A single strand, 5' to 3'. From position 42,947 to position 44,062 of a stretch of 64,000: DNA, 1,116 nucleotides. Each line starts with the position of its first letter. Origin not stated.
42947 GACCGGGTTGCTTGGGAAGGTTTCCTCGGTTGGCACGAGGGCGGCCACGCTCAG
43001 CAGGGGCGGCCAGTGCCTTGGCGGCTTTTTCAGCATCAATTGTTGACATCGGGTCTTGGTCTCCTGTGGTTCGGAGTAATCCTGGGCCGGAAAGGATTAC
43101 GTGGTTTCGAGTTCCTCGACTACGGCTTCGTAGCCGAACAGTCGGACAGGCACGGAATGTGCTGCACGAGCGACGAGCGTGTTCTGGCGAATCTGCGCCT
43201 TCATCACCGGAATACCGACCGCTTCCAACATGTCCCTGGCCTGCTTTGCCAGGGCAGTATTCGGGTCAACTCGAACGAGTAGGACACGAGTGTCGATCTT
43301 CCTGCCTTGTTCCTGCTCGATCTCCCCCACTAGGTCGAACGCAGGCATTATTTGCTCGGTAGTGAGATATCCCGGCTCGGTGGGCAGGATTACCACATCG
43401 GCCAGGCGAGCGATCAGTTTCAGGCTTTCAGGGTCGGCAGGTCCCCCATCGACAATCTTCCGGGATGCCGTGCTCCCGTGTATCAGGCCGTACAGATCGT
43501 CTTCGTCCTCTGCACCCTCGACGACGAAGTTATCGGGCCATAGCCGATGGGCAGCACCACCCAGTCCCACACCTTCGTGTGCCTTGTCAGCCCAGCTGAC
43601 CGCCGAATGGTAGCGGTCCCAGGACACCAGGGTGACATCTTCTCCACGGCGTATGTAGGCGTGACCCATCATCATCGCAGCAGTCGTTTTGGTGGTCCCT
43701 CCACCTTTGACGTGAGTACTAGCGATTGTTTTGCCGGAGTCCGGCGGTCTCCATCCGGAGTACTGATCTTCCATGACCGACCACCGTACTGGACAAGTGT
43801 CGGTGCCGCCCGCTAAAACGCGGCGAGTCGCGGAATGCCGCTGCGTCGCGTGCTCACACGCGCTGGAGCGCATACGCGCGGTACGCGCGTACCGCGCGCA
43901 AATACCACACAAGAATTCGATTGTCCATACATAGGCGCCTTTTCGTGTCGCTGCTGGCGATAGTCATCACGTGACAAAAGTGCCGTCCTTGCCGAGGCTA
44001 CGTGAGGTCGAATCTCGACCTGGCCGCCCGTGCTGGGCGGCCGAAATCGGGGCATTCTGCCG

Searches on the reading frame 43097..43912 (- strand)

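Call 57: search_protein_families(library=pfam, proteins=[window:43097-43912:-], max_evalue=0.0001)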
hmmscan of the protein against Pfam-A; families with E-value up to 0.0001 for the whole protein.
window:43097-43912:- (271 aa): 1 family
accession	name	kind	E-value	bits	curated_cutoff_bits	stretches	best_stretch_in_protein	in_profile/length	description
PF01656.29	CbiA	-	2.7e-05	24.6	25.4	1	70-251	7-119/125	CobQ/CobB/MinD/ParA nucleotide binding domain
